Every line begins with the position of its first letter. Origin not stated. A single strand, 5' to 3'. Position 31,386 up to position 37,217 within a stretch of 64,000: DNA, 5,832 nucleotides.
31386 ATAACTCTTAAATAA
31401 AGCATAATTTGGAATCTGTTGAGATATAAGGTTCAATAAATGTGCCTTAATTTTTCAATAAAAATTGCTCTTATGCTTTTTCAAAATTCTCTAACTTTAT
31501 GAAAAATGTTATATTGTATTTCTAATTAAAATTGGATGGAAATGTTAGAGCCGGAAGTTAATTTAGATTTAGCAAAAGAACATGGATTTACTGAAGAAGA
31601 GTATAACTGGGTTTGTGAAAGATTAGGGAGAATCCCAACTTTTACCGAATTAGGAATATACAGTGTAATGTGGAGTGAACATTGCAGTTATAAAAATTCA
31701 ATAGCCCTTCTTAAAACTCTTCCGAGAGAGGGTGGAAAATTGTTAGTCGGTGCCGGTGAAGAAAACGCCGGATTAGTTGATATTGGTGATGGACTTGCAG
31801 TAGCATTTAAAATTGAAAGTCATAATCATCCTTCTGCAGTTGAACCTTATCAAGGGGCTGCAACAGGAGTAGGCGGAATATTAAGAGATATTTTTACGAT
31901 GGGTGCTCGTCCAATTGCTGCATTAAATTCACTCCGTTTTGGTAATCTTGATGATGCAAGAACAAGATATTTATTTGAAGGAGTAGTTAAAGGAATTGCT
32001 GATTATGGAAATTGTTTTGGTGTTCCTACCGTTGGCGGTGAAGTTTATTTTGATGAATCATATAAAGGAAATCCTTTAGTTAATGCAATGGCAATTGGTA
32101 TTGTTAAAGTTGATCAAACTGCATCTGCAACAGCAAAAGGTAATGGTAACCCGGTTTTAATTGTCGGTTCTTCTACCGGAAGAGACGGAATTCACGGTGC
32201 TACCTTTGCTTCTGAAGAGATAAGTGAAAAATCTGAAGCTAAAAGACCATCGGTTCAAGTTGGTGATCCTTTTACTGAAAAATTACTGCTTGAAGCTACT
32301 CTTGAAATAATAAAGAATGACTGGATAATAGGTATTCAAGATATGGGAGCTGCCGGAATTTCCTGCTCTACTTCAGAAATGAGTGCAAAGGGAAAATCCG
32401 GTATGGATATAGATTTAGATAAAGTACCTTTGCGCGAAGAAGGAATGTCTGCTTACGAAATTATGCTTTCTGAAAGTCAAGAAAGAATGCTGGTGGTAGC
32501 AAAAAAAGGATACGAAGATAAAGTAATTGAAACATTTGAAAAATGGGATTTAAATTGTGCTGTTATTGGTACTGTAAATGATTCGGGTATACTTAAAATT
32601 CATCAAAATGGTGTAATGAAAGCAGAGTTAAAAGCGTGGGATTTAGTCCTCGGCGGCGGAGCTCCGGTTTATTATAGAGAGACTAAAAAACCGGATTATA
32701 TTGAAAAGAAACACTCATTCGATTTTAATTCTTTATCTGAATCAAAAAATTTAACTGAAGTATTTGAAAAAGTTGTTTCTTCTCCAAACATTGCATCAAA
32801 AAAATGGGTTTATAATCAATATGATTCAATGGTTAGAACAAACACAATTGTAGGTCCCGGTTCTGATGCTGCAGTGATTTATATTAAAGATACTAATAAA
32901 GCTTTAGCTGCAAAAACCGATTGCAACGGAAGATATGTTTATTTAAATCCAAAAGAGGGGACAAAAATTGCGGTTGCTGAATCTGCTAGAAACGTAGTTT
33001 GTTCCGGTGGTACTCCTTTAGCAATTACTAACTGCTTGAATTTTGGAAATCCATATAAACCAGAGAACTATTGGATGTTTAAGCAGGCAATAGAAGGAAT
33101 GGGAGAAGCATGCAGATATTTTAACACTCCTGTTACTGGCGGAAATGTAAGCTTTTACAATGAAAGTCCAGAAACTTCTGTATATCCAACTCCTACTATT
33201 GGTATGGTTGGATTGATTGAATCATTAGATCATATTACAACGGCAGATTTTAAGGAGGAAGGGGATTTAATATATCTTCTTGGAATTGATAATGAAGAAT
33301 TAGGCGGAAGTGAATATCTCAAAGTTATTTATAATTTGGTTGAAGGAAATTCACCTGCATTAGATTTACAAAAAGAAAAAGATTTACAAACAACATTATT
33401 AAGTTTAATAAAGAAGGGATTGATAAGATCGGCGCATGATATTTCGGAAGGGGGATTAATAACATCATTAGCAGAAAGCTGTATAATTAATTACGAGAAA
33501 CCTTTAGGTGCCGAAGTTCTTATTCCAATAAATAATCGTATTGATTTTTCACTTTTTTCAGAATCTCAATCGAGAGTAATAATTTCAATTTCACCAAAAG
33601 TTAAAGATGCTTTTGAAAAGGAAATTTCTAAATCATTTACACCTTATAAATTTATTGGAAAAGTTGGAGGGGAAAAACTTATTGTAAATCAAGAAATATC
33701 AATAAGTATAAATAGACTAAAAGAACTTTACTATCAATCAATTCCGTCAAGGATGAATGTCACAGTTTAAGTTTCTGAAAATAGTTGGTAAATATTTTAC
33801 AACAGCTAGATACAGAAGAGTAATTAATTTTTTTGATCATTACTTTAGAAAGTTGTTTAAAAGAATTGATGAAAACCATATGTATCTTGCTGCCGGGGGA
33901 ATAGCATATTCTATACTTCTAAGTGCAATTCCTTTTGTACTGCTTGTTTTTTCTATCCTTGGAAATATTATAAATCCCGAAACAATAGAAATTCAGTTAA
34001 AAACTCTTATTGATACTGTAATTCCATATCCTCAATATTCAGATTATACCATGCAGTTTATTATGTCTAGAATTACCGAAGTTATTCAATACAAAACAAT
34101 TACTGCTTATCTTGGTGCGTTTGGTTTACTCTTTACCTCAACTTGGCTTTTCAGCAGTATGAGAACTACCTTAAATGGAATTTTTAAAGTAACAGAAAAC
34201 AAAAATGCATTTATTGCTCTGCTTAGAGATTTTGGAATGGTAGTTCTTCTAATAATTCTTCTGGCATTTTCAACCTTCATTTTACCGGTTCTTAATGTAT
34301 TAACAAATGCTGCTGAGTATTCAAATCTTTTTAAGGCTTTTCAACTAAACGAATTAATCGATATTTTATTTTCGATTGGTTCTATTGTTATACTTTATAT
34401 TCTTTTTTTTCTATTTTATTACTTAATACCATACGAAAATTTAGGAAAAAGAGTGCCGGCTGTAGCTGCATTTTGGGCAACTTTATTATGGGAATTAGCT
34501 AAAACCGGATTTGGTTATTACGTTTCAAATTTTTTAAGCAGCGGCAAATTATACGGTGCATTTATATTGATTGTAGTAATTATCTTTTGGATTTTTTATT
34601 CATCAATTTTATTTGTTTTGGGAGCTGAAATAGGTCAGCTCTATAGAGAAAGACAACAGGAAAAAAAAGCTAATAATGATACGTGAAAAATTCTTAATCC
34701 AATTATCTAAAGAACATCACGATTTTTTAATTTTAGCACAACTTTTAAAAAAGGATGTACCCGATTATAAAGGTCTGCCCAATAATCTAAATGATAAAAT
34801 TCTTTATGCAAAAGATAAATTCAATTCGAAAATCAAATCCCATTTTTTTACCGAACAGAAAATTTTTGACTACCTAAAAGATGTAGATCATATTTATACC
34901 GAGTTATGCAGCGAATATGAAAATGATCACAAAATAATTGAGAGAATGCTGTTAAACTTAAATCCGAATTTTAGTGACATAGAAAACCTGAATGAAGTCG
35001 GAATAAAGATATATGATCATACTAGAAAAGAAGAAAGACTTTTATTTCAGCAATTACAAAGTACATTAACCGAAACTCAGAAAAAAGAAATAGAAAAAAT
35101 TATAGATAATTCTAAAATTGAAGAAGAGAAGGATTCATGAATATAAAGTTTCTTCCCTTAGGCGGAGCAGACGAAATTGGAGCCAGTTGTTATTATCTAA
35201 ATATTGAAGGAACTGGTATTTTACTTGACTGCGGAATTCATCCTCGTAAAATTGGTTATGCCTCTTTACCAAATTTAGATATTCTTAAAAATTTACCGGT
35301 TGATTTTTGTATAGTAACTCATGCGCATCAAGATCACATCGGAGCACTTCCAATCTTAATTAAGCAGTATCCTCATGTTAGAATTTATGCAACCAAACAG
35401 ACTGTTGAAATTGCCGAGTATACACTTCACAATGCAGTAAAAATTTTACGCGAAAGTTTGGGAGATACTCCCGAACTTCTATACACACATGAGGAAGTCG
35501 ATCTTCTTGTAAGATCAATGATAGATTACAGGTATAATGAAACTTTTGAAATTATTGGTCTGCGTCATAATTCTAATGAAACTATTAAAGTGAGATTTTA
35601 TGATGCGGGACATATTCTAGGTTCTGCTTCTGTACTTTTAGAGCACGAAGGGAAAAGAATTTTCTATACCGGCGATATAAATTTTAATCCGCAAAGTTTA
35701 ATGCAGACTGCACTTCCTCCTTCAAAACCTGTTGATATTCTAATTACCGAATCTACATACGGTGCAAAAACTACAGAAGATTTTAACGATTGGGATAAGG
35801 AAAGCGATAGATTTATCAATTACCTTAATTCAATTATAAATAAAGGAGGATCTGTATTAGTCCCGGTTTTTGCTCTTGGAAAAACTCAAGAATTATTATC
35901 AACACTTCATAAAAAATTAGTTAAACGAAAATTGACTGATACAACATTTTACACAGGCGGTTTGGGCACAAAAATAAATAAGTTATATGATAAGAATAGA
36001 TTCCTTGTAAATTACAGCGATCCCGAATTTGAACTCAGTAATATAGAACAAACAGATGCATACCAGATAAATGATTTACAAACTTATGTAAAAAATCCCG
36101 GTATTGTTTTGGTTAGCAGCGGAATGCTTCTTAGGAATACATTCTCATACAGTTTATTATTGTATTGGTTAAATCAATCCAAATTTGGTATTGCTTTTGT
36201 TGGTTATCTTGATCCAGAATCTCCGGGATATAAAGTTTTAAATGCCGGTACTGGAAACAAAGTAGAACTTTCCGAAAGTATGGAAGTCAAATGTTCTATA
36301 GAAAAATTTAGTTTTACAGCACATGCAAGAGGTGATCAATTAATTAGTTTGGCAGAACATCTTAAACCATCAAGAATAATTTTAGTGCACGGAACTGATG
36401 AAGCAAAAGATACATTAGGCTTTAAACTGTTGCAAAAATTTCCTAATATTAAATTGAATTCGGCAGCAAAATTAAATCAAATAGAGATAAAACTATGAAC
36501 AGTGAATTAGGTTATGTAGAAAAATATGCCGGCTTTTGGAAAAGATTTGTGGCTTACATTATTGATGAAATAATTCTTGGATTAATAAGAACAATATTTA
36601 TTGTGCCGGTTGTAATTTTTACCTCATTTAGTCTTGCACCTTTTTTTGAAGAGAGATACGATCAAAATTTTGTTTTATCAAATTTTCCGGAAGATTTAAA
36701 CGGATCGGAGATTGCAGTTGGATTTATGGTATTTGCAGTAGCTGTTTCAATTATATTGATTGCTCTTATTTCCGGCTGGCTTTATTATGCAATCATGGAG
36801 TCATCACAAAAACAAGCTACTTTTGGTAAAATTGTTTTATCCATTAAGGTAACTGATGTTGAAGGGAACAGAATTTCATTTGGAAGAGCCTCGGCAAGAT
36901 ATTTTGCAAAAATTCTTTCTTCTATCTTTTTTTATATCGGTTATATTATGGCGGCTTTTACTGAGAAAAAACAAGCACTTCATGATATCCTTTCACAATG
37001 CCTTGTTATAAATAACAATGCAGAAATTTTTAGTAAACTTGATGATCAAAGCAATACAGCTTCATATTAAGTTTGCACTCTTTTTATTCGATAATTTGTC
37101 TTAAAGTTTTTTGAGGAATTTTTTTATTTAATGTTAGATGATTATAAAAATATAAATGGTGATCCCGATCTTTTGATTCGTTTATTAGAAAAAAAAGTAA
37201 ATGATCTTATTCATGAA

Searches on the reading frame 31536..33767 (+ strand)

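Call 114: search_protein_families(library=padloc, proteins=[window:31536-33767:+], max_evalue=0.00001)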
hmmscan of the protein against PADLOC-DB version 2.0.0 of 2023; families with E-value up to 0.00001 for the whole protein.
window:31536-33767:+ (744 aa): 0 families

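Call 115: search_protein_families(library=pfam, proteins=[window:31536-33767:+], max_evalue=0.00001)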
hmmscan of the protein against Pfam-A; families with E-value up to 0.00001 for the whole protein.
window:31536-33767:+ (744 aa): 3 families
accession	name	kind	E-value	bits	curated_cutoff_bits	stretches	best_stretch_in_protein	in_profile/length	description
PF00586.29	AIRS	-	3.3e-62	208.3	24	2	76-190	2-112/112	AIR synthase related protein, N-terminal domain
PF02769.27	AIRS_C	-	7.6e-56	189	23.1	2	204-355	3-153/156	AIR synthase related protein, C-terminal domain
PF18072.6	FGAR-AT_linker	-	1.5e-13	51.5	26.6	1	14-53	8-50/50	Formylglycinamide ribonucleotide amidotransferase linker domain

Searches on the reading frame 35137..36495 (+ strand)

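Call 114: search_protein_families(library=padloc, proteins=[window:35137-36495:+], max_evalue=0.00001)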
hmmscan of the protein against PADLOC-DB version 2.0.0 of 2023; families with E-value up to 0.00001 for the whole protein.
window:35137-36495:+ (453 aa): 1 family
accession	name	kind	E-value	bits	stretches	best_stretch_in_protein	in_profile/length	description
PDLC03854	LmuA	-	7.7e-06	23.3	0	1-79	3-81/345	-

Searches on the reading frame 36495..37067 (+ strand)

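Call 114: search_protein_families(library=padloc, proteins=[window:36495-37067:+], max_evalue=0.00001)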
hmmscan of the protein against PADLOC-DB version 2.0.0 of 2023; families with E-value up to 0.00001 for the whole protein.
window:36495-37067:+ (191 aa): 1 family
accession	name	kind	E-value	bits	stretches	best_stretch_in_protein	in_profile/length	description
PDLC04051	PD-T4-6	-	1.5e-15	55.2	1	83-175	379-474/476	-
